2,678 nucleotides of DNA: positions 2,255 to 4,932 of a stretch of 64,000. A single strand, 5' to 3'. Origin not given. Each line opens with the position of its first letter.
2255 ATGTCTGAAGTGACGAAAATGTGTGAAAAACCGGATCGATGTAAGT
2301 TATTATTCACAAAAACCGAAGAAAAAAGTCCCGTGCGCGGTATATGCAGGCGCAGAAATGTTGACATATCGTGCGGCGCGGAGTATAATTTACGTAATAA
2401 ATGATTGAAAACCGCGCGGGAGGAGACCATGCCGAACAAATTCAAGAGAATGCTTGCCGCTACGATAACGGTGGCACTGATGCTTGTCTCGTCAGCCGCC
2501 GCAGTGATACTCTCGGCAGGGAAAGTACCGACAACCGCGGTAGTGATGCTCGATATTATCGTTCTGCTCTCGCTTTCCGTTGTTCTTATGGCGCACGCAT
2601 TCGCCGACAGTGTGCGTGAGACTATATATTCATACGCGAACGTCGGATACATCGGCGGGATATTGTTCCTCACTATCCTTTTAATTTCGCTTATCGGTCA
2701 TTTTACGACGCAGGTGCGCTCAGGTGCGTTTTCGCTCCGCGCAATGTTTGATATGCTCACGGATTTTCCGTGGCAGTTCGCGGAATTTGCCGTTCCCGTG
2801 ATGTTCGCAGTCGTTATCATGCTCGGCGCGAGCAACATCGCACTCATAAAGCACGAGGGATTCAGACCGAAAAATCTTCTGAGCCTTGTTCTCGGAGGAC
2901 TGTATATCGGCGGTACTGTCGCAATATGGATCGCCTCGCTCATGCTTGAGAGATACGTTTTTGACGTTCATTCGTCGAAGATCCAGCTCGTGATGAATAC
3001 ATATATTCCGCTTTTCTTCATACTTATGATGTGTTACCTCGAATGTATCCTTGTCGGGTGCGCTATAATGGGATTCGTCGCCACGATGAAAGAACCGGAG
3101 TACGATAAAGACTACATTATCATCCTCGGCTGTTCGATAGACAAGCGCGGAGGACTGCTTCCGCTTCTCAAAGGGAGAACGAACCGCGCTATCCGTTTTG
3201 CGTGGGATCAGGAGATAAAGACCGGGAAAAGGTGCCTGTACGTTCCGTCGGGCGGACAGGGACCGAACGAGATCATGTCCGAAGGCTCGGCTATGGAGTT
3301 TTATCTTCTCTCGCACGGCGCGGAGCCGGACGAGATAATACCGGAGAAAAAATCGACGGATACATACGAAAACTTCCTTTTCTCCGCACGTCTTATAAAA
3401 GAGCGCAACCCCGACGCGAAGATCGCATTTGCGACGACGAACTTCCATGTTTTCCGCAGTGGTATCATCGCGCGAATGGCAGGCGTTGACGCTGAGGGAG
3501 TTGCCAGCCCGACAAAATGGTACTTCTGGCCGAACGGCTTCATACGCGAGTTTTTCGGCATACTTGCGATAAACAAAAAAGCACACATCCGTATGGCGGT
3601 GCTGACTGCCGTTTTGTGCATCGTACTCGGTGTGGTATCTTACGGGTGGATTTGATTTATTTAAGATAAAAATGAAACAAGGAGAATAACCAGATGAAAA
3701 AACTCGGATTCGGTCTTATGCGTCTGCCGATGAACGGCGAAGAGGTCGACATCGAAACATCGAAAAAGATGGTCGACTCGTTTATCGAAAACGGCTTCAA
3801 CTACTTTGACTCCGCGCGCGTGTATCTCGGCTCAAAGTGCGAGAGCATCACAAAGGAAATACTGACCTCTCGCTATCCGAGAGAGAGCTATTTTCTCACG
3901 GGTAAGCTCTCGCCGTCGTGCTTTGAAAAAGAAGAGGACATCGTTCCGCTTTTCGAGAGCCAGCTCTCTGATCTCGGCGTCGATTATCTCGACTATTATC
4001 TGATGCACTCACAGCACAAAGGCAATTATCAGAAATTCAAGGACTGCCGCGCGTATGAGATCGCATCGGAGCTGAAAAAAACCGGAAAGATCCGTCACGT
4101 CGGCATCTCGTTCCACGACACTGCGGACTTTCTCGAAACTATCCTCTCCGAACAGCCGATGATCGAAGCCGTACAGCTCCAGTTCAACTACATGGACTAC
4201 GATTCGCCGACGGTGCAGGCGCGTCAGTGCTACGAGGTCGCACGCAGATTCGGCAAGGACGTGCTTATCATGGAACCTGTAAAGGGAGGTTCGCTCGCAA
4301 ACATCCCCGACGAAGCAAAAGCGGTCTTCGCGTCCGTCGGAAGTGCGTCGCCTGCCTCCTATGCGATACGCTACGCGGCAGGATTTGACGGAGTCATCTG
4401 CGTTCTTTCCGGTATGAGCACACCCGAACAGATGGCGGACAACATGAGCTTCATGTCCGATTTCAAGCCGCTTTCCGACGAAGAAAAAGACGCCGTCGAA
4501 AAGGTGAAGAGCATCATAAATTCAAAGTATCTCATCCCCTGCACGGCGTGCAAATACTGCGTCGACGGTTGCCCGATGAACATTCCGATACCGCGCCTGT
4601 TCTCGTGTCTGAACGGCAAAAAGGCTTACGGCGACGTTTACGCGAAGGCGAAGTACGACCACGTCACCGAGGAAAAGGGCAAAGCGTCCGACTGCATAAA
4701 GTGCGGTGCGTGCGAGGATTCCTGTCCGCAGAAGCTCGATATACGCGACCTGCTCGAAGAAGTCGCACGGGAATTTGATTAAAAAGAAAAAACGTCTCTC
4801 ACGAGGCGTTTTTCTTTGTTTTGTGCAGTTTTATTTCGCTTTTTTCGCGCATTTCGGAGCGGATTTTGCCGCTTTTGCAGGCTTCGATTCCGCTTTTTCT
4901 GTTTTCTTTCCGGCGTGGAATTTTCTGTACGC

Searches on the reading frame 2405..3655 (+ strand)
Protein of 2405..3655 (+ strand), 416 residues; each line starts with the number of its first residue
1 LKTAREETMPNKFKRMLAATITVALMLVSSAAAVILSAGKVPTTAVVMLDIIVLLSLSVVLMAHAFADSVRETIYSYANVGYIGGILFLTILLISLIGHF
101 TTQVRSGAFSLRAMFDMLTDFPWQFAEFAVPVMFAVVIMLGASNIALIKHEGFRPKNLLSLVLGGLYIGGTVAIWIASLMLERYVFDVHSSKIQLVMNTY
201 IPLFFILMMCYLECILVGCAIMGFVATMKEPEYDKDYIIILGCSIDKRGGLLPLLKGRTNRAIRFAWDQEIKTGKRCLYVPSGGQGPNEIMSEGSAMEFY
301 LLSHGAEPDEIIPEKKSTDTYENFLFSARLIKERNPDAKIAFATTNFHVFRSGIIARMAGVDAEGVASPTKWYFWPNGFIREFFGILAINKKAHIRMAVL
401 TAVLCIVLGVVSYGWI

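Call 46: search_protein_families(library=pfam, proteins=[window:2405-3655:+], max_evalue=0.00001)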
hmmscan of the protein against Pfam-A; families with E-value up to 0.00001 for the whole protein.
window:2405-3655:+ (416 aa): 1 family
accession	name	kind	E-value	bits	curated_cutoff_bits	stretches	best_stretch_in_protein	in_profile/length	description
PF02698.23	DUF218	-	3.9e-21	75.8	27.6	1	236-385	1-133/133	DUF218 domain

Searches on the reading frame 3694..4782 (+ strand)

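Call 46: search_protein_families(library=pfam, proteins=[window:3694-4782:+], max_evalue=0.00001)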
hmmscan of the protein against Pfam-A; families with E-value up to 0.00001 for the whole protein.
window:3694-4782:+ (362 aa): 5 families
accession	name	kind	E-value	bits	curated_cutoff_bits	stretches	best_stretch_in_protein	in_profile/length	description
PF00248.27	Aldo_ket_red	-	2.1e-37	129.2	24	1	3-271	1-289/291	Aldo/keto reductase family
PF13187.11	Fer4_9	-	1.2e-08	35.3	27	1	283-347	2-50/52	4Fe-4S dicluster domain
PF13534.11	Fer4_17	-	4.1e-08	34.1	22.2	1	283-349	2-61/61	4Fe-4S dicluster domain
PF13237.11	Fer4_10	-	2.3e-07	31.1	25.5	1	282-345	8-53/53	4Fe-4S dicluster domain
PF13746.11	Fer4_18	-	3.9e-07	30.7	27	0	308-354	34-81/114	4Fe-4S dicluster domain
